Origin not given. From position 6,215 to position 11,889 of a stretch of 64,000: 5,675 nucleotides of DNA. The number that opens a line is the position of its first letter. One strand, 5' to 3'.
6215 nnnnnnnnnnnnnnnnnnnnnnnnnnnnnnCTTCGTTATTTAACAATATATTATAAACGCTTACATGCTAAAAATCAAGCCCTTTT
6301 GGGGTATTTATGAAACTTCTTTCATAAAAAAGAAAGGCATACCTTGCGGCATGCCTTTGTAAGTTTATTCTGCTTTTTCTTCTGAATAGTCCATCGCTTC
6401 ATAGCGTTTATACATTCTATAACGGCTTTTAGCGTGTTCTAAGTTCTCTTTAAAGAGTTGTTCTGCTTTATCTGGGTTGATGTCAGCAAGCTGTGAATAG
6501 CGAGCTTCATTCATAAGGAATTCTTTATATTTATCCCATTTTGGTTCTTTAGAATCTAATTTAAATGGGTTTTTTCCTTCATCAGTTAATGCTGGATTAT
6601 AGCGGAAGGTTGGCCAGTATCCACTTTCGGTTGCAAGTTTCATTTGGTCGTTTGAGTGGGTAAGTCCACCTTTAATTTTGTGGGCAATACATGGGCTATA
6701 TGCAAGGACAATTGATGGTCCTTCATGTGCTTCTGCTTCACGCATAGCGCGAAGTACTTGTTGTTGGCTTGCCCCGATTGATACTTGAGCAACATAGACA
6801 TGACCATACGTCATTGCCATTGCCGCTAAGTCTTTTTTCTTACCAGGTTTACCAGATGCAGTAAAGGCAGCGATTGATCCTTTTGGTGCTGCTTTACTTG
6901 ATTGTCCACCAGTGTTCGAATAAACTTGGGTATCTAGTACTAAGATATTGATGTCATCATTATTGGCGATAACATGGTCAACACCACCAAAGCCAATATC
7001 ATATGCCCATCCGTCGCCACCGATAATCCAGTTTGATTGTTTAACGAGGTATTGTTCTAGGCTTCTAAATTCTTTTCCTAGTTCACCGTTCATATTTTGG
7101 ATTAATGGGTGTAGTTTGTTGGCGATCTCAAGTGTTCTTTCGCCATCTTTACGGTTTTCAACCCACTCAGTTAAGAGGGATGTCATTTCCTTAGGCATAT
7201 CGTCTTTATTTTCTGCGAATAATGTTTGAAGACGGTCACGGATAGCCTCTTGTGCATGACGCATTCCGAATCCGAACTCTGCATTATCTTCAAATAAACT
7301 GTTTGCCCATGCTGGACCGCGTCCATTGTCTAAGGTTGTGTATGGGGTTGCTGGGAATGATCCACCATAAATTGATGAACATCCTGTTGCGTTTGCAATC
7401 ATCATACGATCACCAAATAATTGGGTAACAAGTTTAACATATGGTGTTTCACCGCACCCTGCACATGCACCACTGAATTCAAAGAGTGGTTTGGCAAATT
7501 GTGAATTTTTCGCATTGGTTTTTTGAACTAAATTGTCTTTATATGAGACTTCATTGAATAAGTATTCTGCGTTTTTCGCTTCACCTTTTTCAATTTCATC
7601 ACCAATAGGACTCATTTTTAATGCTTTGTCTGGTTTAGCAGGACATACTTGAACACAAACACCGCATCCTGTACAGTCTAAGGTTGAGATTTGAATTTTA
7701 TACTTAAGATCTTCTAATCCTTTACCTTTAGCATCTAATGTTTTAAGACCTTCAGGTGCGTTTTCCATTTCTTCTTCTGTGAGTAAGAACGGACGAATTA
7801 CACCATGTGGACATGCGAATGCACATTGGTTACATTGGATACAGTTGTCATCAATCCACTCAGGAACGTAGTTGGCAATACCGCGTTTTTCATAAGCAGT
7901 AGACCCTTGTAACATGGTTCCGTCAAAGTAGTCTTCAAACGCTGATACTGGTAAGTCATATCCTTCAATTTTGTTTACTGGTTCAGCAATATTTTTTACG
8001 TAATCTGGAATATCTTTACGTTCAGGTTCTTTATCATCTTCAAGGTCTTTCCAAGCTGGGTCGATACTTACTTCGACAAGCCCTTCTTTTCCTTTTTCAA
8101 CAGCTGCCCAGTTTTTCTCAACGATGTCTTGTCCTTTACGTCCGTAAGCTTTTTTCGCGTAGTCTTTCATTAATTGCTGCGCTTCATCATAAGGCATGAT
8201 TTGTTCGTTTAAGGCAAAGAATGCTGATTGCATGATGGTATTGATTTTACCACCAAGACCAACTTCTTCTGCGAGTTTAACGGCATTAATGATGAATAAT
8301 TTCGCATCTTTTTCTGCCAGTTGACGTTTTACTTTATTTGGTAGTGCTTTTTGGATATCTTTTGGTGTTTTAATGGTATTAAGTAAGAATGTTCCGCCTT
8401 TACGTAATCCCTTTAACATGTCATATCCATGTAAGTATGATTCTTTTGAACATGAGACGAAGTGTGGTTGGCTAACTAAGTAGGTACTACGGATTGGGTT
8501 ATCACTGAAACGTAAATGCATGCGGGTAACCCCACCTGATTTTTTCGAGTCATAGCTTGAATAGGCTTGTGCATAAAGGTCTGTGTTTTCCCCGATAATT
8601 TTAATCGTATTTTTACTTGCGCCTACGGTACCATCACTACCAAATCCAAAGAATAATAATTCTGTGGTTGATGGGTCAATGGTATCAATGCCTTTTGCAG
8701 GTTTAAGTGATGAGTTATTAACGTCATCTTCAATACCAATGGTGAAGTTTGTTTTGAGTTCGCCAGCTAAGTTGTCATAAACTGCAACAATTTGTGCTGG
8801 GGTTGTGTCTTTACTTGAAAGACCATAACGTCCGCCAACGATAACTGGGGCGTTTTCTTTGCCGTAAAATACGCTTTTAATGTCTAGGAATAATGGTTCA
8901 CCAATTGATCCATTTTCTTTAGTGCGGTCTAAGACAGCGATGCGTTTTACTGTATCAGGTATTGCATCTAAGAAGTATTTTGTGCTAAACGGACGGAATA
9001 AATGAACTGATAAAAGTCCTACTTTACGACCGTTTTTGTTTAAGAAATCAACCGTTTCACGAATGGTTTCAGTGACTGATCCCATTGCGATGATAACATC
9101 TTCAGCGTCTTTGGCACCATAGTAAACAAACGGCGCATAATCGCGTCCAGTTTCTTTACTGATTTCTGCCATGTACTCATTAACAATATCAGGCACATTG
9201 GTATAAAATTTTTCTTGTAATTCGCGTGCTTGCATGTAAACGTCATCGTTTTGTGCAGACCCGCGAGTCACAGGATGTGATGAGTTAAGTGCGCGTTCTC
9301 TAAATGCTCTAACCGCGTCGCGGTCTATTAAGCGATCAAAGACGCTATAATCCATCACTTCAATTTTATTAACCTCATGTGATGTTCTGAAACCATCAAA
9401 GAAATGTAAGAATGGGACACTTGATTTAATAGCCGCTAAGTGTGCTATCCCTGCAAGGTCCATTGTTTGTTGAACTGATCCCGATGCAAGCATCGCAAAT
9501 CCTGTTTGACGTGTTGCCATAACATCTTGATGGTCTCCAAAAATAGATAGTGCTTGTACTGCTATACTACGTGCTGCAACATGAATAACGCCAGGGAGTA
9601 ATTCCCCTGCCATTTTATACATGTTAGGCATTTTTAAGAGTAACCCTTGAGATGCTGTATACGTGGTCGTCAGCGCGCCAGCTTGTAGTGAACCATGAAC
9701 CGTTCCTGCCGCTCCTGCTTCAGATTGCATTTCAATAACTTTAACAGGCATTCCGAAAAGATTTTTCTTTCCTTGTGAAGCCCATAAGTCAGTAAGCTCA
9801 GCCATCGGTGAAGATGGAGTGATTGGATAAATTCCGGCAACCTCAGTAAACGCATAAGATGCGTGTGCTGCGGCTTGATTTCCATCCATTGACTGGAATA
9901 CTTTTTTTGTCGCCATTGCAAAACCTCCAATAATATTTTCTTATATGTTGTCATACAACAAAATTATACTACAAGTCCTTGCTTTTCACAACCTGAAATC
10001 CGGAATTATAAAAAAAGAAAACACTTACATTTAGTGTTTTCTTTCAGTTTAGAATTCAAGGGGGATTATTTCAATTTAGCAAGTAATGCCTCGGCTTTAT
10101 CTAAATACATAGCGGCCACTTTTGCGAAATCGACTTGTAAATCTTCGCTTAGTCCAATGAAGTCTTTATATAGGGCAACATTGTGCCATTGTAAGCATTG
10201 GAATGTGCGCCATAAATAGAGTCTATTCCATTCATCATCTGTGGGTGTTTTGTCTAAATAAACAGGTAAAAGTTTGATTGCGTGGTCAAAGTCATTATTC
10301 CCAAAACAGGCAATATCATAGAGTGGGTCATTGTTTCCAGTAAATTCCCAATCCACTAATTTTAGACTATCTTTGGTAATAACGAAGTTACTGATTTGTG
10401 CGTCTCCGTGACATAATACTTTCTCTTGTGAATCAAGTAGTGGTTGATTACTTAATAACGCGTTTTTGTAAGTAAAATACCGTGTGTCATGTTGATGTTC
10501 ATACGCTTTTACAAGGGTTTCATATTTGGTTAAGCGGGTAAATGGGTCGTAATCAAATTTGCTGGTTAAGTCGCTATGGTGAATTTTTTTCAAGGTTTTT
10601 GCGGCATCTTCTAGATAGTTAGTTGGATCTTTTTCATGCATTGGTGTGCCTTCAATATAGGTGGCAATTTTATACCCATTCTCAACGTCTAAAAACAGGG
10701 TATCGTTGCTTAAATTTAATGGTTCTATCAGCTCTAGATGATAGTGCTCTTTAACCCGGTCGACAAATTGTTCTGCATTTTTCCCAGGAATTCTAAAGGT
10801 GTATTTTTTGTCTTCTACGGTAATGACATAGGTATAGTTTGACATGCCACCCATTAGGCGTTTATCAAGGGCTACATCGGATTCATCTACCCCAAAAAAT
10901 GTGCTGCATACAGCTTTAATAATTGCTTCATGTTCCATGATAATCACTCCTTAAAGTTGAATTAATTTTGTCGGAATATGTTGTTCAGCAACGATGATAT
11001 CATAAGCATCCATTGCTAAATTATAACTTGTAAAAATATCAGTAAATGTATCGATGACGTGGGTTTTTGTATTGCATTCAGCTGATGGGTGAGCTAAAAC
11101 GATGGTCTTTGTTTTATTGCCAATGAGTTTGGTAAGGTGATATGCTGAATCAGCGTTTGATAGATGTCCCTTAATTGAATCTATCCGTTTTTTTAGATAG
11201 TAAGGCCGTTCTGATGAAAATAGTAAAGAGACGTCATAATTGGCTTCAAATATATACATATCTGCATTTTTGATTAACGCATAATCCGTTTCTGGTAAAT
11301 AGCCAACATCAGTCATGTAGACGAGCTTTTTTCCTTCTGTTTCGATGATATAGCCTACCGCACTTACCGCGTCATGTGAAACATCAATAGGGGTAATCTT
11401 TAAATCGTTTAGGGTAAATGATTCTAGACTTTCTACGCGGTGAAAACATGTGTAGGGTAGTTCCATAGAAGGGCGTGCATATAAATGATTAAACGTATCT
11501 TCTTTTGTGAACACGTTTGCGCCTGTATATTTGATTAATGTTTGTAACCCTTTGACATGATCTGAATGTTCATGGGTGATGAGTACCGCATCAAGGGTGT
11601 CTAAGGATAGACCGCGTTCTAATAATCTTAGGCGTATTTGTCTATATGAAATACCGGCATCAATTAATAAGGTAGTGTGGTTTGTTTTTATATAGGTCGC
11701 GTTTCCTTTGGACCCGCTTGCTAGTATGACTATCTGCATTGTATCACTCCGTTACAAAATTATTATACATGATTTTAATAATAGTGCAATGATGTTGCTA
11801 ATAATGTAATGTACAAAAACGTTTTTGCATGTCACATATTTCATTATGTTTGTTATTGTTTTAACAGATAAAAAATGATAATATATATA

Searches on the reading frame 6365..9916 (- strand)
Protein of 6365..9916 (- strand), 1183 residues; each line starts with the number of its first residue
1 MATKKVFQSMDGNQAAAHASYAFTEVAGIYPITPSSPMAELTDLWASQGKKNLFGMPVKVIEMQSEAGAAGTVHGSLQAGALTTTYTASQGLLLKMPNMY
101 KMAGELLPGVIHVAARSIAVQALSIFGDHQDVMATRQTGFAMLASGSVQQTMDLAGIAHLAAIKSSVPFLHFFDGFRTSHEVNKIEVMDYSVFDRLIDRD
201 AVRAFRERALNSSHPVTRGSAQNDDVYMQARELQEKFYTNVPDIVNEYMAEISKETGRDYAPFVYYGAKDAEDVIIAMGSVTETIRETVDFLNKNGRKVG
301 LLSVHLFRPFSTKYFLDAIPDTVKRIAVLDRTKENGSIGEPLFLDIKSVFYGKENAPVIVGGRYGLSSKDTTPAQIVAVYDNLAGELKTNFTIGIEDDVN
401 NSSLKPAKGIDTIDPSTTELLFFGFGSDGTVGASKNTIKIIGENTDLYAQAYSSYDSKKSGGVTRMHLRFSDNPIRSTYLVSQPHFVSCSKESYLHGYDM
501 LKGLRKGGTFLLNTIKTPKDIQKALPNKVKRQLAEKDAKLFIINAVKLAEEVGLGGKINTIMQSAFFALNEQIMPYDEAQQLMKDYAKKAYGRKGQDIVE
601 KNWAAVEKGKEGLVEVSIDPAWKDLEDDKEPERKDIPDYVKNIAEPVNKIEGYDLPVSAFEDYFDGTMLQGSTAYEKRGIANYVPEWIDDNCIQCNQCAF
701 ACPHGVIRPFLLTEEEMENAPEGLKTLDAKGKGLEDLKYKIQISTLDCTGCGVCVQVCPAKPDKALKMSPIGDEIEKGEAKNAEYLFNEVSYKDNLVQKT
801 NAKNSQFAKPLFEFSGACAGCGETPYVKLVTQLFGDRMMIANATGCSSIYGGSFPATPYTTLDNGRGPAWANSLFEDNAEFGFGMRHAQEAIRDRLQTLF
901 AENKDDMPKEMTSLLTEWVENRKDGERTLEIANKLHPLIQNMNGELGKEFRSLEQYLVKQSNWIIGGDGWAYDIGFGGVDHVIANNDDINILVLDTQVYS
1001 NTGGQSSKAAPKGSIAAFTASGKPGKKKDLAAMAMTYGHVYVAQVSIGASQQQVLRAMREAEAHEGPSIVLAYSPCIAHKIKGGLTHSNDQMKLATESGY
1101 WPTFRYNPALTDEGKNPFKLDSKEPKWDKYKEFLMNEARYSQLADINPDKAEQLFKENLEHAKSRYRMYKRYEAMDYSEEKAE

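Call 49: search_protein_families(library=pfam, proteins=[window:6365-9916:-], max_evalue=0.00001)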
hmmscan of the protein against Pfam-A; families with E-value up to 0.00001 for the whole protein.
window:6365-9916:- (1183 aa): 14 families
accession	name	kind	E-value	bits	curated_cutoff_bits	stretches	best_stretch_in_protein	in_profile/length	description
PF01855.24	POR_N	-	4e-75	253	27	1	20-249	3-230/231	Pyruvate flavodoxin/ferredoxin oxidoreductase, thiamine diP-bdg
PF01558.24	POR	-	4.5e-32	112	27.4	1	426-610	1-172/173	Pyruvate ferredoxin/flavodoxin oxidoreductase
PF10371.14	EKR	-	1.2e-17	63.9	27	1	628-681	4-55/55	Domain of unknown function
PF17147.9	PFOR_II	-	1.7e-15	57.7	27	1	271-373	1-99/102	Pyruvate:ferredoxin oxidoreductase core domain II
PF02775.26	TPP_enzyme_C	-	2.7e-10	40.7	21.9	1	962-1070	49-149/151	Thiamine pyrophosphate enzyme, C-terminal TPP binding domain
PF12838.12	Fer4_7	-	6.5e-10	39.8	27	1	691-760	1-50/52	4Fe-4S dicluster domain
PF13484.11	Fer4_16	-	7.8e-10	39.8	30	1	691-760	1-65/66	4Fe-4S double cluster binding domain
PF13237.11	Fer4_10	-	1.7e-09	37.9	25.5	1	689-759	6-53/53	4Fe-4S dicluster domain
PF13187.11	Fer4_9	-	2.4e-08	34.3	27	1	691-761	1-50/52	4Fe-4S dicluster domain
PF00037.32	Fer4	-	5.1e-08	32.8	21.1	0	686-708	2-24/24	4Fe-4S binding domain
PF14697.11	Fer4_21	-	5.6e-08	33.2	35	0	740-760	33-53/59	4Fe-4S dicluster domain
PF12837.12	Fer4_6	-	7e-08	32.5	25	1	684-707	1-24/24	4Fe-4S binding domain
PF13183.11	Fer4_8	-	2.1e-07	31.8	27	1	690-761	3-67/68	4Fe-4S dicluster domain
PF12797.12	Fer4_2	-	2.4e-07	30.7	24.5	0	743-760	5-22/22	4Fe-4S binding domain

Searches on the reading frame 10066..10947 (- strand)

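Call 82: search_protein_families(library=pfam, proteins=[window:10066-10947:-], max_evalue=0.00001)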
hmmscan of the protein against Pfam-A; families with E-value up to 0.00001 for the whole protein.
window:10066-10947:- (293 aa): 2 families
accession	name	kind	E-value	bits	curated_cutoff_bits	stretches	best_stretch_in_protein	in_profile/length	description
PF01636.29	APH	-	3.5e-19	70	23.2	1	30-222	4-215/239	Phosphotransferase enzyme family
PF01633.27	Choline_kinase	-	3.2e-17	63.2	29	1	30-216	3-204/300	Choline/ethanolamine kinase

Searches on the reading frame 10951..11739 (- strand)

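Call 82: search_protein_families(library=pfam, proteins=[window:10951-11739:-], max_evalue=0.00001)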
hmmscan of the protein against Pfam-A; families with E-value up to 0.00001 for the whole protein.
window:10951-11739:- (262 aa): 3 families
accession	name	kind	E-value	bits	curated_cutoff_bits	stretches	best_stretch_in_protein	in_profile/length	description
PF12706.13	Lactamase_B_2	-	1.3e-26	93.9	27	1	22-170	1-168/200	Beta-lactamase superfamily domain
PF00753.33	Lactamase_B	-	3e-16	60.4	22.7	1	11-217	5-196/196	Metallo-beta-lactamase superfamily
PF13483.12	Lactamase_B_3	-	8.1e-08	32.8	24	1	13-161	8-128/160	Beta-lactamase superfamily domain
